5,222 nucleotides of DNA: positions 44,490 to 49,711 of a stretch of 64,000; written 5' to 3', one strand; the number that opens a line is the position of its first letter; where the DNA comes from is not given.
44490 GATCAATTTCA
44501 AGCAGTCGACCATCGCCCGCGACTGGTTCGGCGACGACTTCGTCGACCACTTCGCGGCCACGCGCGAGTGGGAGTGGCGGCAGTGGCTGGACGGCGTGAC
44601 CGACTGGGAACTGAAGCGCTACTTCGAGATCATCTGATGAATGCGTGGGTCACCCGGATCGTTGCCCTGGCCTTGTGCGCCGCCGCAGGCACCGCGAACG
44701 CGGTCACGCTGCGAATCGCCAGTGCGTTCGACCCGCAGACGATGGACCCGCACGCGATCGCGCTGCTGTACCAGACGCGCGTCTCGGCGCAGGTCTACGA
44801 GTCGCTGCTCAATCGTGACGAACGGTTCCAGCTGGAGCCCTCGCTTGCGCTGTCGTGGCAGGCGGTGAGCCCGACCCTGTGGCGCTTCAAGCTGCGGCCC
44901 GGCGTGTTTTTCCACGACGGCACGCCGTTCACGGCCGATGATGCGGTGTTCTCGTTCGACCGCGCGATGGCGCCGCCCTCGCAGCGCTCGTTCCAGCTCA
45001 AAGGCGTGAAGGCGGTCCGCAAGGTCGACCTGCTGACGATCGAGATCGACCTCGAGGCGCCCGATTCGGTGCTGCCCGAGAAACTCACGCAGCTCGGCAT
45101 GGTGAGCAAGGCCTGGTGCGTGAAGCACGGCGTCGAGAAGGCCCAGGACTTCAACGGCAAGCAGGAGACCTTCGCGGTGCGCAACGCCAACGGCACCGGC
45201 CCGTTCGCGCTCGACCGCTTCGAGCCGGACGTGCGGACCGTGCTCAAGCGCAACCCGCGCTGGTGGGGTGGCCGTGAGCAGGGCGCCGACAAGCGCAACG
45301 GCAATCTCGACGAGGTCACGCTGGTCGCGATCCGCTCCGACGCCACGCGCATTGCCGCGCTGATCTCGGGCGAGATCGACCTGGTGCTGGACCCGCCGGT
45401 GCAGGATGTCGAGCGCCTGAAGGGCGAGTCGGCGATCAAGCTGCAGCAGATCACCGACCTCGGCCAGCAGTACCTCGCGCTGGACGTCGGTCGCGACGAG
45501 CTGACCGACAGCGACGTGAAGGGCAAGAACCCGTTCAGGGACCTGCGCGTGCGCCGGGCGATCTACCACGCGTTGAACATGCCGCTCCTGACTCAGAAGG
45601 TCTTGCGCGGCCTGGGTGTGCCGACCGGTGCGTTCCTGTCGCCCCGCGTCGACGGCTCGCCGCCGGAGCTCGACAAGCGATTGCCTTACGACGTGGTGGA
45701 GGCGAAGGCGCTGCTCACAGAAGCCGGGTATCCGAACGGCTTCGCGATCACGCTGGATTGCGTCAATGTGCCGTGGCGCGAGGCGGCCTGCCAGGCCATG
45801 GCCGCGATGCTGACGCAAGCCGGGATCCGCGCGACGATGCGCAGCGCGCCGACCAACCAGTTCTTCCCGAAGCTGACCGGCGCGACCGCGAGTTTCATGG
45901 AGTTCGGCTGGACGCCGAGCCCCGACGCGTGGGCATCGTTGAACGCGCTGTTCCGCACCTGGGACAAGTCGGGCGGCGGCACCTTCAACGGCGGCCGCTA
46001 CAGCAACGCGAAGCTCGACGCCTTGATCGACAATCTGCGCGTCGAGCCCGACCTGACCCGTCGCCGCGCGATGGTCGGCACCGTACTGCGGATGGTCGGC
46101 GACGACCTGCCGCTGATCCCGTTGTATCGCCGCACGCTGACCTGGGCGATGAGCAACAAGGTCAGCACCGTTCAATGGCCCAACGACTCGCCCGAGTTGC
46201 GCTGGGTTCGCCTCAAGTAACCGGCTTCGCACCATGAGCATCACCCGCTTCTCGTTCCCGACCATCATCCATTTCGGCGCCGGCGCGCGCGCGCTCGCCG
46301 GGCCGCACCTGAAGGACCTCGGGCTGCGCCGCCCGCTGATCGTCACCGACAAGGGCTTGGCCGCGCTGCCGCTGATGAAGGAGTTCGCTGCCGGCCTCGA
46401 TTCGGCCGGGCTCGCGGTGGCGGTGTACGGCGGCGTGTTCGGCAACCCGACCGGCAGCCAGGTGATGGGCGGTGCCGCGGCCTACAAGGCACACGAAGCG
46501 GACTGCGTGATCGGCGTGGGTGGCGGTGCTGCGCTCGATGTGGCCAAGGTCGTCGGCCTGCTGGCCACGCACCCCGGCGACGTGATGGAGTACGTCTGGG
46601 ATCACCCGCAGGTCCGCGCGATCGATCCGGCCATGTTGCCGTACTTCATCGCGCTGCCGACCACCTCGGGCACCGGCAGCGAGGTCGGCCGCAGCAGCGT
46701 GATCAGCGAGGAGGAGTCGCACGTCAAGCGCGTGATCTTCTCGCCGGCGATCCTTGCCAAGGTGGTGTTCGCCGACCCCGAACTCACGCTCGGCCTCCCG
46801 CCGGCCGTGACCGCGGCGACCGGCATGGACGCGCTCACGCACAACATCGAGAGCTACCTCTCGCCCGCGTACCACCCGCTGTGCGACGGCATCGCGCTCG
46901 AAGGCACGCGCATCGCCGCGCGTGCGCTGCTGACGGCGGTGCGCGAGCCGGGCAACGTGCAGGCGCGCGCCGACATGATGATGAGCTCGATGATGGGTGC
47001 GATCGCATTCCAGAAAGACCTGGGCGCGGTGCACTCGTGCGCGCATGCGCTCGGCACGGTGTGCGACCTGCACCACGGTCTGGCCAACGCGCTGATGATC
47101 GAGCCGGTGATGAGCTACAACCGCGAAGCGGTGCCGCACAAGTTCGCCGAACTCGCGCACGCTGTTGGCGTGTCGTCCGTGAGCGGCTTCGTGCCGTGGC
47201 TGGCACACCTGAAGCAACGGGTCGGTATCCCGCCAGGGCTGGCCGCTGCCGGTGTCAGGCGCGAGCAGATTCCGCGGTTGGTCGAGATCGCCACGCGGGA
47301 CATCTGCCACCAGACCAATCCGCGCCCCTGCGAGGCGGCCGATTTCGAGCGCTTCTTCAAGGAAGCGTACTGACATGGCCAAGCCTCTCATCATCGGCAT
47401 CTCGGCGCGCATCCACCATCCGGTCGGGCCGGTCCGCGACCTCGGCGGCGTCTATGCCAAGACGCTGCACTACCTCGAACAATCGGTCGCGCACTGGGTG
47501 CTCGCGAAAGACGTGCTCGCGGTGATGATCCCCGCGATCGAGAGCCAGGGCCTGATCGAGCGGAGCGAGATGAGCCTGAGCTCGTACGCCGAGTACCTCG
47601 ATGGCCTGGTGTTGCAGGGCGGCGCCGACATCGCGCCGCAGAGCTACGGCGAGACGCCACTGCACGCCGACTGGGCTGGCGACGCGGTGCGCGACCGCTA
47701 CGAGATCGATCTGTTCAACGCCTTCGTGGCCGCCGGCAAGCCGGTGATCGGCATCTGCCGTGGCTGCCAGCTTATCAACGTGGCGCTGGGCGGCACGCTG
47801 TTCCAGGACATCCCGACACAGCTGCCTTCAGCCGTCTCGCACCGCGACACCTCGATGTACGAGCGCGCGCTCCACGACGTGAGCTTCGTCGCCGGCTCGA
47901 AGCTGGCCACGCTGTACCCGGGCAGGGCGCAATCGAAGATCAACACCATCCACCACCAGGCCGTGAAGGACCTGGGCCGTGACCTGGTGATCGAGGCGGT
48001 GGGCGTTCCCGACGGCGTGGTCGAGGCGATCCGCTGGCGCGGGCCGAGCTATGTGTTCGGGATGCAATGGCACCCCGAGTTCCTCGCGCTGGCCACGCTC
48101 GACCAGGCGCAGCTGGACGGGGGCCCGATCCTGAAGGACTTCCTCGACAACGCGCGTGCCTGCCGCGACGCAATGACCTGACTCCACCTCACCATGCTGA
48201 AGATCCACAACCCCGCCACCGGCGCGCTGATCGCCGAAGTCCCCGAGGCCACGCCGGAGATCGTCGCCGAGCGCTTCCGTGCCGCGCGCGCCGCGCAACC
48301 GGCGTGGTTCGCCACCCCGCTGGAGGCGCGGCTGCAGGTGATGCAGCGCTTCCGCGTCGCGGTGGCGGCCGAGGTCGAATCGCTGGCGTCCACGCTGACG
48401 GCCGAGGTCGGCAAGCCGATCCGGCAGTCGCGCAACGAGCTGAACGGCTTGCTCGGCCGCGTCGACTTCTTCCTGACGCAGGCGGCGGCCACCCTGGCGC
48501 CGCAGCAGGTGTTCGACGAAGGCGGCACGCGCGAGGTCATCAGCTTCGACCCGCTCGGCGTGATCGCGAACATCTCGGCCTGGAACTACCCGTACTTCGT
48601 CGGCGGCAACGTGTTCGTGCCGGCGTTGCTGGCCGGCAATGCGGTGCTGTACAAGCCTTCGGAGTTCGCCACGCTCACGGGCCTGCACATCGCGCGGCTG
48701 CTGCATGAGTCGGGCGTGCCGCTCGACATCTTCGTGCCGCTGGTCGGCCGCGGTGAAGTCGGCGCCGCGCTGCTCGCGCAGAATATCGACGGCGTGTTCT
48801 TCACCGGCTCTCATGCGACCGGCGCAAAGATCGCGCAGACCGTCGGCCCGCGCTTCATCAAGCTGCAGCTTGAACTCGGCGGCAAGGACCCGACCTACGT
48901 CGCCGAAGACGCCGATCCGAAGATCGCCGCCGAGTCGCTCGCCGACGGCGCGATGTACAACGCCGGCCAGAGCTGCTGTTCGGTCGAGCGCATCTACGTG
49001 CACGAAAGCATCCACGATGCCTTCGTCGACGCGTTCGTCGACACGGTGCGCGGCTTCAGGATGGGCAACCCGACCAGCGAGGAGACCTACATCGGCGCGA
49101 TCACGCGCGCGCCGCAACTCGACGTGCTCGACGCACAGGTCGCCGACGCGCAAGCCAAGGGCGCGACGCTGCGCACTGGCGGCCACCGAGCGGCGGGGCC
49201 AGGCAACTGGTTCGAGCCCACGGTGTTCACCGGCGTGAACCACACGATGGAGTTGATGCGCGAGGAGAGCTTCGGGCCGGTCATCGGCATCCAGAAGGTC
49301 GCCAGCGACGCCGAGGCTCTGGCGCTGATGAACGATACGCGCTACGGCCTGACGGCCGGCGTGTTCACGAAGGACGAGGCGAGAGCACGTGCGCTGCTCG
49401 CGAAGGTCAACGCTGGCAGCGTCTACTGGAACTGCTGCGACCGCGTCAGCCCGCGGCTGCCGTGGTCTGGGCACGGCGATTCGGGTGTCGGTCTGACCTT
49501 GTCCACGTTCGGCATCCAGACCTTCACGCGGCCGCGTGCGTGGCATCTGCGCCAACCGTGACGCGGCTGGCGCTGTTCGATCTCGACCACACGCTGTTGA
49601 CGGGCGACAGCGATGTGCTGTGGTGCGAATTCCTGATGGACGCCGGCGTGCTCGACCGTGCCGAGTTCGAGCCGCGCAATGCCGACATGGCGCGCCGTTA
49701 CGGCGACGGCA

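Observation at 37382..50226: AEP import and transamination genes run straight into a complete gamma-glutamylation module in one sigma54-driven gene string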

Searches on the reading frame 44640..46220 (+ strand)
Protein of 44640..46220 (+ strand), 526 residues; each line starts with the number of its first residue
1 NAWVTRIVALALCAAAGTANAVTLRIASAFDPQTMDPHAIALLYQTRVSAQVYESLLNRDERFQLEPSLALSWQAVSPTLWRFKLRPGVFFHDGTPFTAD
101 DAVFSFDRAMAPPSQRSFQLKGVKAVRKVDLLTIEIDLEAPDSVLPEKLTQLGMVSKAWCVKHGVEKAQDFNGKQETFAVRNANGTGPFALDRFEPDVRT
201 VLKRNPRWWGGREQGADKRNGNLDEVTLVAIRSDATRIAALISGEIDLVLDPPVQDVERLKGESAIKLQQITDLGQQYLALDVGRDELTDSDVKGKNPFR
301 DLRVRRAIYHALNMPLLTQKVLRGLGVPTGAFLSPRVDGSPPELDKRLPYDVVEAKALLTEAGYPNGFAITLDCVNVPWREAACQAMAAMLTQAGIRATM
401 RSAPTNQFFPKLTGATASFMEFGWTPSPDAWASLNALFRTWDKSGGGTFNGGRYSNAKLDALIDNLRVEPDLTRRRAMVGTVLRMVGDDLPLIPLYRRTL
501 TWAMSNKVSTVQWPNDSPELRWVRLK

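Call 4: search_protein_families(library=ncbifam, proteins=[window:44640-46220:+], max_evalue=0.00001)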
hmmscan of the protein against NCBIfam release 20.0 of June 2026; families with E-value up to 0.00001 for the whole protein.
window:44640-46220:+ (526 aa): 11 families
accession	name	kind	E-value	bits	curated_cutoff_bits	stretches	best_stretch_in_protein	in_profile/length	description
NF045468.1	Opp5A_nikA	equivalog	1.4e-35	122.7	600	1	20-366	16-320/488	nickel ABC transporter substrate-binding protein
NF011942.0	PRK15413.1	equivalog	1.1e-32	113.5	594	1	5-509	12-494/512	glutathione ABC transporter substrate-binding protein GsiB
TIGR02294.1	nickel_nikA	equivalog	1.4e-31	109.7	393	1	27-365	11-328/501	nickel ABC transporter substrate-binding protein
NF045467.1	Opp4A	equivalog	2.6e-31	108.5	650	1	45-513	59-543/556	oligopeptide ABC transporter substrate-binding protein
NF007287.0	PRK09755.1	equivalog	8.2e-26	90.9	1098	1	14-508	25-513/535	ABC transporter substrate-binding protein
NF011684.0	PRK15104.1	equivalog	7.4e-25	87.6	947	1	12-374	29-389/543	oligopeptide ABC transporter substrate-binding protein OppA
NF047575.1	opine_bind_CntA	exception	1e-22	80.4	800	1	19-365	34-361/535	staphylopine-dependent metal ABC transporter substrate-binding lipoprotein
NF043070.1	DppA_dipep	equivalog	9.5e-22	77.2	1005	1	10-489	18-497/535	dipeptide ABC transporter periplasmic-binding protein DppA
NF011689.0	PRK15109.1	equivalog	7.3e-20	71.1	560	1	40-496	53-508/547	ABC transporter substrate-binding protein SapA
TIGR04028.1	SBP_KPN_01854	hypoth_equivalog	3.5e-17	62.2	468.5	1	51-367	29-334/509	TIGR04028 family ABC transporter substrate-binding protein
NF010149.0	PRK13626.1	equivalog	3.9e-14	52.2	476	1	45-153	143-247/552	HTH-type transcriptional regulator SgrR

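Call 5: search_protein_families(library=pfam, proteins=[window:44640-46220:+], max_evalue=0.00001)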
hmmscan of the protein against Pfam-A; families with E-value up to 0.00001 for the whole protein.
window:44640-46220:+ (526 aa): 1 family
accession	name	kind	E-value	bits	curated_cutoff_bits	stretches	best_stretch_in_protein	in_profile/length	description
PF00496.27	SBP_bac_5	-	1e-78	265.5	32.4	1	65-442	2-365/368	Bacterial extracellular solute-binding proteins, family 5 Middle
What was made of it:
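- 44640..46220 (+): Orphan periplasmic family-5 solute-binding protein with a signal peptide; accessory gene. PF00496 scores 265 bits (call 5).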

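Call 23: search_solved_structures(query=window:44640-46220:+, max_evalue=1e-10)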
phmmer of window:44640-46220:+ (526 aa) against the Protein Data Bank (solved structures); distinct sequences matched with E-value up to 1e-10: 62 (the best 60 are shown).
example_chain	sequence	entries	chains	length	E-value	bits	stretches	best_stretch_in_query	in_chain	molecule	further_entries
5u4o_A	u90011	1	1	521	1.2e-46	163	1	15-495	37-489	ABC transporter substrate-binding protein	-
1uqw_A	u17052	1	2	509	1.9e-30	109.5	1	14-507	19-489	PUTATIVE BINDING PROTEIN YLIB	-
6ofq_A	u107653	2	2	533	1.6e-27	99.8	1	26-496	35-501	Heme-binding protein A / AI-2 binding protein A | Heme-binding protein A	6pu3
6tfq_A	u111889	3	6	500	3e-26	95.6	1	26-508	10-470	ABC transporter substrate-binding protein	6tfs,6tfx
8upi_A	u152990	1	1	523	5.2e-25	91.6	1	28-410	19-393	Peptide ABC transporter substrate-binding protein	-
3m8u_A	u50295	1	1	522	2e-24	89.7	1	47-468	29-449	Heme-binding protein A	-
1b05_A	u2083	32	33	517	7.4e-24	87.8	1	21-497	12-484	PERIPLASMIC OLIGOPEPTIDE-BINDING PROTEIN | PROTEIN (OLIGO-PEPTIDE BINDING PROTEIN) | PERIPLASMIC OLIGO-PEPTIDE BINDING PROTEIN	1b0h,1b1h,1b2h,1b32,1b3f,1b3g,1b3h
3tpa_A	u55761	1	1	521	5.9e-23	84.8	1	49-504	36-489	Heme-binding protein A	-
7kz8_A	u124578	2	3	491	1.8e-22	83.2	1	21-498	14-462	Peptide/nickel transport system substrate-binding protein AapF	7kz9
8cke_A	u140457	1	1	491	3e-22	82.4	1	46-432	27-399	ABC transporter substrate-binding protein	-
4zec_A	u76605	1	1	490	3.1e-22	82.4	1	46-432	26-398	ABC transporter, substrate binding protein (Agrocinopines A and B)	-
4ra1_A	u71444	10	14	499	3.1e-22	82.4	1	46-433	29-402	ABC transporter, substrate binding protein (Agrocinopines A and B) | ABC transporter substrate-binding protein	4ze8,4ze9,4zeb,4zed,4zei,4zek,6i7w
8z1y_F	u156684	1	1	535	1.3e-21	80.4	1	11-491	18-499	Dipeptide-binding protein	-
8z1z_F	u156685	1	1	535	1.6e-21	80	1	11-491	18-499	Dipeptide-binding protein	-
5f1q_A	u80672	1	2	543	1.8e-21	79.9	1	11-496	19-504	Periplasmic dipeptide transport protein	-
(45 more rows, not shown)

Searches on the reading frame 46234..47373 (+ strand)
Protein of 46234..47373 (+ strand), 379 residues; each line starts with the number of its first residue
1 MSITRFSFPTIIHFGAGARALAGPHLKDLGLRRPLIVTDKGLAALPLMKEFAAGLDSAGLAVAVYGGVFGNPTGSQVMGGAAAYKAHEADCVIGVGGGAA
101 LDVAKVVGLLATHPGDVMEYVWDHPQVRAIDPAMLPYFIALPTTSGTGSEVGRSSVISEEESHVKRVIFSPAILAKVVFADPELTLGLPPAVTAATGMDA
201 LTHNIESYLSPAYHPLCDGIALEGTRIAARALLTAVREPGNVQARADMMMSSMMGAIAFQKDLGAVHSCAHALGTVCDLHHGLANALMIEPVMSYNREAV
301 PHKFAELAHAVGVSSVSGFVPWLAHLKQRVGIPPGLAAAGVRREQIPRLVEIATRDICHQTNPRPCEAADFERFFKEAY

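Call 4: search_protein_families(library=ncbifam, proteins=[window:46234-47373:+], max_evalue=0.00001)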
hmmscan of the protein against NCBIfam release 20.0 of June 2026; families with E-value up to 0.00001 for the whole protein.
window:46234-47373:+ (379 aa): 14 families
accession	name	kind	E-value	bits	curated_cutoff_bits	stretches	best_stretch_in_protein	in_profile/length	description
NF058672.1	4HyButDHCUPNE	equivalog_domain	2.1e-105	353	500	1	8-378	6-377/378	4-hydroxybutyrate dehydrogenase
NF041833.1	Fe_ADH_ErcA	equivalog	2.5e-90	303.4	550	1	4-378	4-381/382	alcohol dehydrogenase-like regulatory protein ErcA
TIGR02638.1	lactal_redase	equivalog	1.7e-84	283.8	523.15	1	5-374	3-378/379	lactaldehyde reductase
NF053866.1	CholDhdGbsBBac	equivalog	2.9e-79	266.5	550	1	3-379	9-391/392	choline dehydrogenase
NF007911.0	PRK10624.1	equivalog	1.1e-73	248.4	537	1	4-379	3-382/382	lactaldehyde reductase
NF007363.0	PRK09860.1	equivalog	9.9e-63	212.5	581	1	2-364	2-368/383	L-threonine dehydrogenase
NF050025.1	SulfAcetaldRedSarD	equivalog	1.5e-61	208.4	700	1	9-375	9-381/385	sulfoacetaldehyde reductase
NF010378.0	PRK13805.1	equivalog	1.6e-59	201.6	951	1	6-379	459-864/872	bifunctional acetaldehyde-CoA/alcohol dehydrogenase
NF011998.0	PRK15454.1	equivalog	6e-52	176.7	556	1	3-367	21-383/395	ethanolamine utilization ethanol dehydrogenase EutG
TIGR04266.1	NDMA_methanol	equivalog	2.9e-44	151.5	625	1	8-315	16-322/420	NDMA-dependent methanol dehydrogenase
TIGR03405.1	Phn_Fe-ADH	equivalog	1.1e-42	146.1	423.7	1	8-353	3-343/355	iron-containing alcohol dehydrogenase PsrA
NF041822.1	daptide_DH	equivalog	2.4e-18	66.2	300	1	35-222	4-190/363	daptide-type RiPP biosynthesis dehydogenase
NF011717.0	PRK15138.1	equivalog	1.8e-17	63.5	645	1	58-304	55-304/387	alcohol dehydrogenase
NF006941.0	PRK09423.1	subfamily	3.1e-10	39.4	336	1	13-111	12-107/367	glycerol dehydrogenase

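Call 5: search_protein_families(library=pfam, proteins=[window:46234-47373:+], max_evalue=0.00001)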
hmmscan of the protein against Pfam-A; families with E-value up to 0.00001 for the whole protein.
window:46234-47373:+ (379 aa): 3 families
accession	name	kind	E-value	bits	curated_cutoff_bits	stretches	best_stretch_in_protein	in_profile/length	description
PF00465.25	Fe-ADH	-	5.4e-46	156.7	31.3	1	9-182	1-168/168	Iron-containing alcohol dehydrogenase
PF25137.1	ADH_Fe_C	-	4.7e-42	144.3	27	1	193-379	1-194/194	Fe-containing alcohol dehydrogenase family, C-terminal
PF13685.12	Fe-ADH_2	-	2.5e-10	41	28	1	15-111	3-97/149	Iron-containing alcohol dehydrogenase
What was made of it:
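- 46234..47373 (+): Group-III Fe alcohol dehydrogenase; candidate gamma-glutamylethanolamide dehydrogenase. Pfam Fe-ADH plus ADH_Fe_C (call 5).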

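Call 57: search_solved_structures(query=window:46234-47373:+, max_evalue=1e-40)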
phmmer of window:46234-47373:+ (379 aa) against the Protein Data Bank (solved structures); distinct sequences matched with E-value up to 1e-40: 14.
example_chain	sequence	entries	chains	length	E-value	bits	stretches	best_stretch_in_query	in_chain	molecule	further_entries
3bfj_A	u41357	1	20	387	2.7e-66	227.7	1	6-379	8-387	1,3-propanediol oxidoreductase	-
8zrl_A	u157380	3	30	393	1.4e-61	212.3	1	5-375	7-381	NAD-dependent methanol dehydrogenase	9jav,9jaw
4fr2_A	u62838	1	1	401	3.1e-58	201.2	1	6-379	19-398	1,3-propanediol dehydrogenase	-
8zwd_B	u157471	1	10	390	3.3e-58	201.1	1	4-378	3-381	NAD(P)-dependent methanol dehydrogenase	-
3owo_A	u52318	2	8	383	4.2e-58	200.8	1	3-378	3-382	Alcohol dehydrogenase 2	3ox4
1rrm_A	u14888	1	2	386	1.1e-57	199.5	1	11-375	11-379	Lactaldehyde reductase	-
2bi4_A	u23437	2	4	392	1.1e-57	199.4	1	11-375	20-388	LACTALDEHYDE REDUCTASE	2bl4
5br4_A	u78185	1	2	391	2.8e-57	198.1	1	11-375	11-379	Lactaldehyde reductase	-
7qlg_AAA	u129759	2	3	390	3.8e-57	197.7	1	11-375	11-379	Lactaldehyde reductase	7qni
7qlq_AAA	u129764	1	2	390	5.4e-57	197.2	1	11-375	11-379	Lactaldehyde reductase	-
7qnj_AAA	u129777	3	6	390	5.6e-57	197.1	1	11-375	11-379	Lactaldehyde reductase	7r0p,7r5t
7qls_AAA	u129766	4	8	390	7.2e-57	196.8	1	11-375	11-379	Lactaldehyde reductase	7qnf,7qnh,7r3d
9ldl_C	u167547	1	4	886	1.3e-46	163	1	4-378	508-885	Aldehyde dehydrogenase family protein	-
6jko_A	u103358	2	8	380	2.6e-43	152.1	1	6-356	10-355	Methanol dehydrogenase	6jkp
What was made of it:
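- The Fe-ADH is closest to 4-hydroxybutyrate, 1,3-propanediol and lactaldehyde enzymes (calls 4, 57).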

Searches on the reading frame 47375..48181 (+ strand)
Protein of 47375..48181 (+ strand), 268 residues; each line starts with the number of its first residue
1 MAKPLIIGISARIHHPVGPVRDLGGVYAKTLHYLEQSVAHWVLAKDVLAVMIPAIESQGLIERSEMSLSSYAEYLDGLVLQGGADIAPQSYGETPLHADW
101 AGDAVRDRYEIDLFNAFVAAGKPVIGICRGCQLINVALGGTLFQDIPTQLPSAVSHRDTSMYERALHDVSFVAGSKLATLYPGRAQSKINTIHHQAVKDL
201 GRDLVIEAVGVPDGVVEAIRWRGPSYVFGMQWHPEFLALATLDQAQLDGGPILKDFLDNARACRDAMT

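Call 4: search_protein_families(library=ncbifam, proteins=[window:47375-48181:+], max_evalue=0.00001)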
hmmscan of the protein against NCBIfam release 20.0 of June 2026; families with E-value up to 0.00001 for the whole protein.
window:47375-48181:+ (268 aa): 5 families
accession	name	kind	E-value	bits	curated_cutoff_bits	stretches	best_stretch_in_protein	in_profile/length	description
NF008471.0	PRK11366.1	equivalog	1e-21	77.5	266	1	68-236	55-225/254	gamma-glutamyl-gamma-aminobutyrate hydrolase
NF045546.1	GCDPHdlase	equivalog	2.1e-12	47.5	250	1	65-235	45-180/198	gamma-glutamyl-CDP-amidate hydrolase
NF006562.0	PRK09065.1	equivalog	3.2e-07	30.1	205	1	116-238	85-192/242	glutamine amidotransferase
TIGR00888.1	guaA_Nterm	equivalog_domain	1.5e-06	27.7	172.15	0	114-236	63-167/188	glutamine-hydrolyzing GMP synthase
NF001975.0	PRK00758.1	equivalog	1.6e-06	27.8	198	0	76-236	44-165/185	GMP synthase subunit A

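Call 5: search_protein_families(library=pfam, proteins=[window:47375-48181:+], max_evalue=0.00001)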
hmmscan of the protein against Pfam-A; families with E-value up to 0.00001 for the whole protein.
window:47375-48181:+ (268 aa): 2 families
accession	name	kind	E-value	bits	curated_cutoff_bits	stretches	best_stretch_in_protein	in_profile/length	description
PF07722.19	Peptidase_C26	-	5e-51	174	20.5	1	26-235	17-219/219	Peptidase C26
PF00117.34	GATase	-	1e-10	42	22.8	1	109-236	60-173/190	Glutamine amidotransferase class-I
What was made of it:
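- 47375..48181 (+): Peptidase_C26 (PuuD/SpuA-like) gamma-glutamyl hydrolase; candidate gamma-glutamylglycine hydrolase. PF07722 scores 174 bits (call 5).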

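Call 56: search_solved_structures(query=window:47375-48181:+, max_evalue=0.00001)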
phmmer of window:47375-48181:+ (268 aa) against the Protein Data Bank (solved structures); distinct sequences matched with E-value up to 0.00001: 5.
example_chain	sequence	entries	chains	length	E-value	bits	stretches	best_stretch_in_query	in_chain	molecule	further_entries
3fij_A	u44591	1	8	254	1e-32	117.1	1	73-242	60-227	Lin1909 protein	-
7d4r_A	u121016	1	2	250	2.2e-20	76.7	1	70-240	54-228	Probable glutamine amidotransferase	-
7d53_A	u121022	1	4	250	2e-19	73.5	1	70-240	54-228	Probable glutamine amidotransferase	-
7d50_A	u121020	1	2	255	2.1e-19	73.5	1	70-240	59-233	Probable glutamine amidotransferase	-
6vtv_A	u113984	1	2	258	2.1e-18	70.2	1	68-237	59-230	Gamma-glutamyl-gamma-aminobutyrate hydrolase PuuD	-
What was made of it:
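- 47375..48181 (+): The closest solved structures are Lin1909, SpuA and PuuD (call 56).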

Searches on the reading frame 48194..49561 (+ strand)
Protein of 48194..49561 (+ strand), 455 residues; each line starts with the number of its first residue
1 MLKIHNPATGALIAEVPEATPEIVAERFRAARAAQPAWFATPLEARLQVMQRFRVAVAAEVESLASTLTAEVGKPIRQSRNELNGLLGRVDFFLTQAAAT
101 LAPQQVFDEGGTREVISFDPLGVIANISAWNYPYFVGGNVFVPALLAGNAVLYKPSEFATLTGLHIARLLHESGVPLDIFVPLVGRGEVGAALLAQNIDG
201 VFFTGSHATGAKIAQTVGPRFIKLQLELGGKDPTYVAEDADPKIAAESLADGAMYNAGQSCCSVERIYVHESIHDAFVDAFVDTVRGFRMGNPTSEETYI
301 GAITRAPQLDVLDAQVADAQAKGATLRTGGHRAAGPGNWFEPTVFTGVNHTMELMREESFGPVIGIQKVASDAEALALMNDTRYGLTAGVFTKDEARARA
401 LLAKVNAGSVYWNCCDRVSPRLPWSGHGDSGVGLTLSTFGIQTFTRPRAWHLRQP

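Call 4: search_protein_families(library=ncbifam, proteins=[window:48194-49561:+], max_evalue=0.00001)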
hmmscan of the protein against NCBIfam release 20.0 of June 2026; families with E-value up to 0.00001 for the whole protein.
window:48194-49561:+ (455 aa): 42 families (the best 25 are shown)
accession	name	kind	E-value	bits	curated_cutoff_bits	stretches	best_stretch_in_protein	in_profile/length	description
NF006916.0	PRK09407.1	equivalog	1.7e-114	383.3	521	1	3-448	37-488/526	succinic semialdehyde dehydrogenase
NF010000.0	PRK13473.1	subfamily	3.6e-94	316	615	1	3-448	20-468/475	aminobutyraldehyde dehydrogenase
TIGR01804.1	BADH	equivalog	2.2e-93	313.3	668.6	1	2-445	15-464/467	betaine-aldehyde dehydrogenase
NF009725.0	PRK13252.1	equivalog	3.1e-89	299.6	593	1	2-448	24-475/488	betaine-aldehyde dehydrogenase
NF006915.0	PRK09406.1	equivalog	2.4e-86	290.4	730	1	5-445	6-449/457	NADP-dependent succinic semialdehyde dehydrogenase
NF010575.0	PRK13968.1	equivalog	2.1e-80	271.1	855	1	6-445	13-452/462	succinate-semialdehyde dehydrogenase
NF045736.1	PaDhStyDRhodo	equivalog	2.3e-80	270.5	800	1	6-445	24-470/479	phenylacetaldehyde dehydrogenase StyD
NF042989.1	AldDh_AldH_Clos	equivalog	9e-80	268.6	800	1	6-446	7-451/458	aldehyde dehydrogenase AldH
NF007497.0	PRK10090.1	equivalog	3.2e-79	266.9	500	1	3-444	25-469/480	aldehyde dehydrogenase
TIGR02299.1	HpaE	equivalog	1.3e-75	254.9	638.35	1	5-449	21-473/488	5-carboxymethyl-2-hydroxymuconate semialdehyde dehydrogenase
TIGR03374.1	ABALDH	equivalog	2.4e-75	254.1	909.3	1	3-446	19-465/472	aminobutyraldehyde dehydrogenase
NF052305.1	DioxValDhHalo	equivalog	6.8e-75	252.8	750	1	3-412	23-438/483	2,5-dioxovalerate dehydrogenase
NF040648.1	lactal_redase_Meth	equivalog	9e-75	252.4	650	1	3-434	14-444/463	lactaldehyde dehydrogenase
NF006992.0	PRK09457.1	subfamily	9.6e-75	252.1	514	1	3-431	18-449/487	succinylglutamate-semialdehyde dehydrogenase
TIGR01780.1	SSADH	subfamily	1.5e-74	251.5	646.35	1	5-445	2-445/448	succinate-semialdehyde dehydrogenase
TIGR03250.1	PhnAcAld_DH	equivalog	8.7e-66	222.5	635.65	1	2-434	19-451/472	phosphonoacetaldehyde dehydrogenase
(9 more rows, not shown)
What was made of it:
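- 48194..49561 (+): Aldehyde dehydrogenase; candidate gamma-glutamyl-aminoacetaldehyde dehydrogenase; not PhnY. TIGR03250 scores 222, below its cut-off of 636 (call 4).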

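Call 5: search_protein_families(library=pfam, proteins=[window:48194-49561:+], max_evalue=0.00001)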
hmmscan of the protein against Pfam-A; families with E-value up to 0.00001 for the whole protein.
window:48194-49561:+ (455 aa): 1 family
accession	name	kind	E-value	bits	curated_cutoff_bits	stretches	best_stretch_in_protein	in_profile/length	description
PF00171.27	Aldedh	-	7e-127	424.2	23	1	3-447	10-458/461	Aldehyde dehydrogenase family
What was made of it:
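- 48194..49561 (+): PF00171 scores 424 bits (call 5).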
